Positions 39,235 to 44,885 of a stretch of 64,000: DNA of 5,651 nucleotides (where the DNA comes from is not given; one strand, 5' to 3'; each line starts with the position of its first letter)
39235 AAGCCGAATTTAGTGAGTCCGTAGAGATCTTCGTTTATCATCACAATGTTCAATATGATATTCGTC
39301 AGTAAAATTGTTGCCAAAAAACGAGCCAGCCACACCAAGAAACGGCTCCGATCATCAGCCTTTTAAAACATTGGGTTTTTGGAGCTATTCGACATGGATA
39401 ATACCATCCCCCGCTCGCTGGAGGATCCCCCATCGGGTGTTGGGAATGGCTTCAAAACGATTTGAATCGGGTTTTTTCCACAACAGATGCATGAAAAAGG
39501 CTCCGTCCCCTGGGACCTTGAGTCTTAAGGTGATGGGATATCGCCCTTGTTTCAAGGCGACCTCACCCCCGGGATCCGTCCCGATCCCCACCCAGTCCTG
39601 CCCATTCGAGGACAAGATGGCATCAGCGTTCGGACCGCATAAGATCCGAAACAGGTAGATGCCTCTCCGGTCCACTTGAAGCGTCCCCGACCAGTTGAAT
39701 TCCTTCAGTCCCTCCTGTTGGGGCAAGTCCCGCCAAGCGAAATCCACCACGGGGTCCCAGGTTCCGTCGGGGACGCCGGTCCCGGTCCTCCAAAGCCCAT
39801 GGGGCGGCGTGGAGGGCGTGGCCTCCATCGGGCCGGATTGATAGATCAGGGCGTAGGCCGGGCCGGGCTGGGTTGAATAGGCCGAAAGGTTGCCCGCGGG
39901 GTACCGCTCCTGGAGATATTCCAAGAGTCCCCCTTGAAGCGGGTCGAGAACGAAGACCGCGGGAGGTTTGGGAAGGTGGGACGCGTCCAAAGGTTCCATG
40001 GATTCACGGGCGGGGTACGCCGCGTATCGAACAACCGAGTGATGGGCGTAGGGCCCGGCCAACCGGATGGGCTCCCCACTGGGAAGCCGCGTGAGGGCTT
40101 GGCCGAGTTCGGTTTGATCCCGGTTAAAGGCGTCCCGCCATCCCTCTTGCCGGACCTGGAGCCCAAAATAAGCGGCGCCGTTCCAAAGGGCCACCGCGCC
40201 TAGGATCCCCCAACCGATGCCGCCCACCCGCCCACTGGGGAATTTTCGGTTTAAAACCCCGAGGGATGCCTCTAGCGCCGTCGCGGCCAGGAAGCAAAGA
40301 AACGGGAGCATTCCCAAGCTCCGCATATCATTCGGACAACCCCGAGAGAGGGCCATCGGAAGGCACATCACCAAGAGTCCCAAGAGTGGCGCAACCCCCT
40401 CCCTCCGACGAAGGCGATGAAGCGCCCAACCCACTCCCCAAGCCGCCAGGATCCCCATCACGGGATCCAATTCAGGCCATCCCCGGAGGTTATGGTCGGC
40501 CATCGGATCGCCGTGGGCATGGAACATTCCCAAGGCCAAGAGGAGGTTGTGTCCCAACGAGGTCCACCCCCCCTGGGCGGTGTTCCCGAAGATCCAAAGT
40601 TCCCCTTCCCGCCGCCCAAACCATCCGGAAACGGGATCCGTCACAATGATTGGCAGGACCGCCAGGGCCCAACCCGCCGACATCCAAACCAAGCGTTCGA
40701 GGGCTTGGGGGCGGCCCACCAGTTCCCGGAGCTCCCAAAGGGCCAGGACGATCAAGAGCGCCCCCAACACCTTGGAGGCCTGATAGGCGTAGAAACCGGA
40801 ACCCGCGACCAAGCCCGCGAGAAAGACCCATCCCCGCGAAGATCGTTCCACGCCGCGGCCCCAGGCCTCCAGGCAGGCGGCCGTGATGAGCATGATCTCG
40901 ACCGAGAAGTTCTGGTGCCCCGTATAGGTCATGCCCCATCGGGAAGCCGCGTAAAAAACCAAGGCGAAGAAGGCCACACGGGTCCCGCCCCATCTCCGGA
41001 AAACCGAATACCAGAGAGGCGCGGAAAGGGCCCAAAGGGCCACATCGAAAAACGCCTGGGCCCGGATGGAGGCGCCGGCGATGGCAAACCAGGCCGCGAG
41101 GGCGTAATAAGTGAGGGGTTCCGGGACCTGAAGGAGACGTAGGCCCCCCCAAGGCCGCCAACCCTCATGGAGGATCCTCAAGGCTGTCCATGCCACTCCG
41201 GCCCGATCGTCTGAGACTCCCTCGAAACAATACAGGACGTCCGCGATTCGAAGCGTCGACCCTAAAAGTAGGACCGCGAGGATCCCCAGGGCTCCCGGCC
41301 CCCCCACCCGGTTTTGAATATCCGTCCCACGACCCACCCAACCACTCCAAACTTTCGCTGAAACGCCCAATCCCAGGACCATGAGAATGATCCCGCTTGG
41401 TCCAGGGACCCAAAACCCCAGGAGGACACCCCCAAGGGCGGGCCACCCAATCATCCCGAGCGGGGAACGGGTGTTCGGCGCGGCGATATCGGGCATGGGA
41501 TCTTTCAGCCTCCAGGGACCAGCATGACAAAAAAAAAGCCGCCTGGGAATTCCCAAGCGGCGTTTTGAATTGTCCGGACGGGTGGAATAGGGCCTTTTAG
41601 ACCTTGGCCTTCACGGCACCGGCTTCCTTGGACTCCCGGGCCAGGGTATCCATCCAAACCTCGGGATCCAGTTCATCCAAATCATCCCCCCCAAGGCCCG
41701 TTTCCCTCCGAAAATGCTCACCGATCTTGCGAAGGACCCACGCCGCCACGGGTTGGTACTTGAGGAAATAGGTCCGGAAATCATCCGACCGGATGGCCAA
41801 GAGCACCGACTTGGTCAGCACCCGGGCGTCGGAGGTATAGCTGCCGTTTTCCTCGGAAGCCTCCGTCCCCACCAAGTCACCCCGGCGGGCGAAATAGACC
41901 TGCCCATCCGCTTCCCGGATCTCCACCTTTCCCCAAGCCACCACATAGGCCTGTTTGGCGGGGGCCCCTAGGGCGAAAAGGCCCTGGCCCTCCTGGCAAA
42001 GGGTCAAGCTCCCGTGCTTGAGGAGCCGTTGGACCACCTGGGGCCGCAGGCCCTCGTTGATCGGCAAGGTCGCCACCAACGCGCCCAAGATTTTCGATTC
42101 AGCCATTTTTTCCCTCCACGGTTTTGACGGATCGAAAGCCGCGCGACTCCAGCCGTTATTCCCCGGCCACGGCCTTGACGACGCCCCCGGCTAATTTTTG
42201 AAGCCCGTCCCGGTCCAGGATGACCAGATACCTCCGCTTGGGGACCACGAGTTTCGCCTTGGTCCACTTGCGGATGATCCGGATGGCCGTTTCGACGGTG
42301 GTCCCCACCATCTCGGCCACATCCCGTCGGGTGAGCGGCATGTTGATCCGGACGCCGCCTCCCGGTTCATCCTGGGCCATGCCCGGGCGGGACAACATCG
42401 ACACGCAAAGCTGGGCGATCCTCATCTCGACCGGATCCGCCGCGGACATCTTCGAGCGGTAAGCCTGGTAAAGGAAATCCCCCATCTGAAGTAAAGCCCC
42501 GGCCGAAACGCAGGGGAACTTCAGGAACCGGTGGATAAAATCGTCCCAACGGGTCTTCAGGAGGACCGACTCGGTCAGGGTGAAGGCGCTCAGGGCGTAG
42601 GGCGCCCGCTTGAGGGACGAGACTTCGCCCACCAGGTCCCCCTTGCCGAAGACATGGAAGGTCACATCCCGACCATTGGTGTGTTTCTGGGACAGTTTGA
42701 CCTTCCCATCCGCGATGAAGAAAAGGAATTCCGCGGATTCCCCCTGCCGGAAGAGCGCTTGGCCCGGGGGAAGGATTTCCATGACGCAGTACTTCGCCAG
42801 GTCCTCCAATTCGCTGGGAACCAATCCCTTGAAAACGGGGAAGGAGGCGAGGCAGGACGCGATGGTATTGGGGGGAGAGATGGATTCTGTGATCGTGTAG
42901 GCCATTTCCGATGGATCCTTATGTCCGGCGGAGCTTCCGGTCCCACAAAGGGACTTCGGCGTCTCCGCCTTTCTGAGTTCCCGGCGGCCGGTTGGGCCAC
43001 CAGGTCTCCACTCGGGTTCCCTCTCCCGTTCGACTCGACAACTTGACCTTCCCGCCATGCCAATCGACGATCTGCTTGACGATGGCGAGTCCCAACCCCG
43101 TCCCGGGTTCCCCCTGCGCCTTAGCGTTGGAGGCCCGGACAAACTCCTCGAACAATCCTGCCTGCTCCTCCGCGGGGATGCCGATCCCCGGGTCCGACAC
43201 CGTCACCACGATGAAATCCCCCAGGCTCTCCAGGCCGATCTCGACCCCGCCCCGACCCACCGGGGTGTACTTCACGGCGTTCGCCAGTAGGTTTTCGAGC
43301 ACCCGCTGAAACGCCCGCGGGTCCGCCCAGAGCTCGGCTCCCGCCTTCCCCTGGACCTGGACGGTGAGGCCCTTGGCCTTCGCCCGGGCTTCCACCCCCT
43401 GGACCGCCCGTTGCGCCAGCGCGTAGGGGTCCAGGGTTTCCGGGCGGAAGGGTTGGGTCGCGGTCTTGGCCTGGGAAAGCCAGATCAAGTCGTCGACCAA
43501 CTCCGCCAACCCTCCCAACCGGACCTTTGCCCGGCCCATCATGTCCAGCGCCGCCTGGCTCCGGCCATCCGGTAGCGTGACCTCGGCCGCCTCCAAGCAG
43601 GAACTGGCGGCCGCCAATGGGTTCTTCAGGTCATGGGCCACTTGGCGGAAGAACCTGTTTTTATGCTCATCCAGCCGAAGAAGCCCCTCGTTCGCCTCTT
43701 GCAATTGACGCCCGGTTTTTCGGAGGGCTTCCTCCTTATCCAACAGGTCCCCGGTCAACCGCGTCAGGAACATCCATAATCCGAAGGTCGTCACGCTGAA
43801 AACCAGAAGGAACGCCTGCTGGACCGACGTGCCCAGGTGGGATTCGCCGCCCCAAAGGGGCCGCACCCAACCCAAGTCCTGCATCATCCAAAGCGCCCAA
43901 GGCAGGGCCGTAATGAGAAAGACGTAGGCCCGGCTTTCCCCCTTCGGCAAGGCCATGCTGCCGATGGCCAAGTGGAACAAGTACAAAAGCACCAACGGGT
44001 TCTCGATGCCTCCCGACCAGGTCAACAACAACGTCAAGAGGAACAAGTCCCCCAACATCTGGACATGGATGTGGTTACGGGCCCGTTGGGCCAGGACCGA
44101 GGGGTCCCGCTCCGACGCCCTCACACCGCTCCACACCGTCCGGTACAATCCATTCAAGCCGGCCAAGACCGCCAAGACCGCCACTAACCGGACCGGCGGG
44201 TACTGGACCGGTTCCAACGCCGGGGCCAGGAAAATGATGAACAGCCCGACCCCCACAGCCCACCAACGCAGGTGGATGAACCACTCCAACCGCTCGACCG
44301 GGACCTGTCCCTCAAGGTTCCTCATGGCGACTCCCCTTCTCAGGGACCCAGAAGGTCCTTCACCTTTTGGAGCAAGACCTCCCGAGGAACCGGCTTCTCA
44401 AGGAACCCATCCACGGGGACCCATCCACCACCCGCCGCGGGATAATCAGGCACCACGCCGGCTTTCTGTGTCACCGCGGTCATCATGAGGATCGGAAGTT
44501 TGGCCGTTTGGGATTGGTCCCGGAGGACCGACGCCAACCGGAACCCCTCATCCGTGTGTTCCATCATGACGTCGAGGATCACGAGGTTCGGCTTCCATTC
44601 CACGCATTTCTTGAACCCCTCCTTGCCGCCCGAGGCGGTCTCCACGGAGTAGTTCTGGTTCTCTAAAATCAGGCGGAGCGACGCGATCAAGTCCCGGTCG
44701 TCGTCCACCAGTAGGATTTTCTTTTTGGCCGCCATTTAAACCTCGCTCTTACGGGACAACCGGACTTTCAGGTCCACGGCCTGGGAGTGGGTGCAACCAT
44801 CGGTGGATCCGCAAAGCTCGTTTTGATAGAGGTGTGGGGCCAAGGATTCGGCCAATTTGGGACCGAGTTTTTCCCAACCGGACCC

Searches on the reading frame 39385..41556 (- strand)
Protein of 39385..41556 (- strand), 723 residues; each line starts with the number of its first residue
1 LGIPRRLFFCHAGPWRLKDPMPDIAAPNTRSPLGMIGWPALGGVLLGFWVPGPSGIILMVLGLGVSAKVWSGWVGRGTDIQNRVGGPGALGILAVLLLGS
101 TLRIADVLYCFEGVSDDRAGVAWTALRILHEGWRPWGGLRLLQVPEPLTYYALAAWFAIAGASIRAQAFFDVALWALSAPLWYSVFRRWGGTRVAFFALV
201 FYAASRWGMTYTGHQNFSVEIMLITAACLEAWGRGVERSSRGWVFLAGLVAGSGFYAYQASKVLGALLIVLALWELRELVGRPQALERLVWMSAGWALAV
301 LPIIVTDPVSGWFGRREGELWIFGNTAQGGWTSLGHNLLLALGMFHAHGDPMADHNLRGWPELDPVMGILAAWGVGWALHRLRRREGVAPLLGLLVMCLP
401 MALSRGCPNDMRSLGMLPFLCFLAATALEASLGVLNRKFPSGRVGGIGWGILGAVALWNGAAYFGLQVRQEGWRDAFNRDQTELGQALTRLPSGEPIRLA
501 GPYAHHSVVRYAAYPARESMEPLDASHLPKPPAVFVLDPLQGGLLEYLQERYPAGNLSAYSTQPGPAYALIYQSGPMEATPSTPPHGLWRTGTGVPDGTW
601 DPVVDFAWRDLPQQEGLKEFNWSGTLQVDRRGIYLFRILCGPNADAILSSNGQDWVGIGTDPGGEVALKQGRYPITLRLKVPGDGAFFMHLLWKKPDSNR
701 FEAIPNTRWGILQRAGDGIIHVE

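Call 26: search_protein_families(library=pfam, proteins=[window:39385-41556:-], max_evalue=0.00001)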
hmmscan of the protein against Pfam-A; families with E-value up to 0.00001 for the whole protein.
window:39385-41556:- (723 aa): 1 family
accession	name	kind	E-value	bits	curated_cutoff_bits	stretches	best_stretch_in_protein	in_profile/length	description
PF13231.12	PMT_2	-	1.6e-08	35.4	26.1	1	147-282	4-140/160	Dolichyl-phosphate-mannose-protein mannosyltransferase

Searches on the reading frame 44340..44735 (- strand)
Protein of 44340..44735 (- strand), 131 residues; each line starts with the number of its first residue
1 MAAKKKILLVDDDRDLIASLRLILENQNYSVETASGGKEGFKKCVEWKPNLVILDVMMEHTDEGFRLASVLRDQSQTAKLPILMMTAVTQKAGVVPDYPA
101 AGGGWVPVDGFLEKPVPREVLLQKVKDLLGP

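Call 66: search_protein_families(library=pfam, proteins=[window:44340-44735:-], max_evalue=0.001)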
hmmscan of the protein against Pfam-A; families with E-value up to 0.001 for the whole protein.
window:44340-44735:- (131 aa): 1 family
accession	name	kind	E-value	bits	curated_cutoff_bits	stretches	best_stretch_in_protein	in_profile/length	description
PF00072.30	Response_reg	-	3.7e-18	66.1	30.2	1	7-126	1-111/111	Response regulator receiver domain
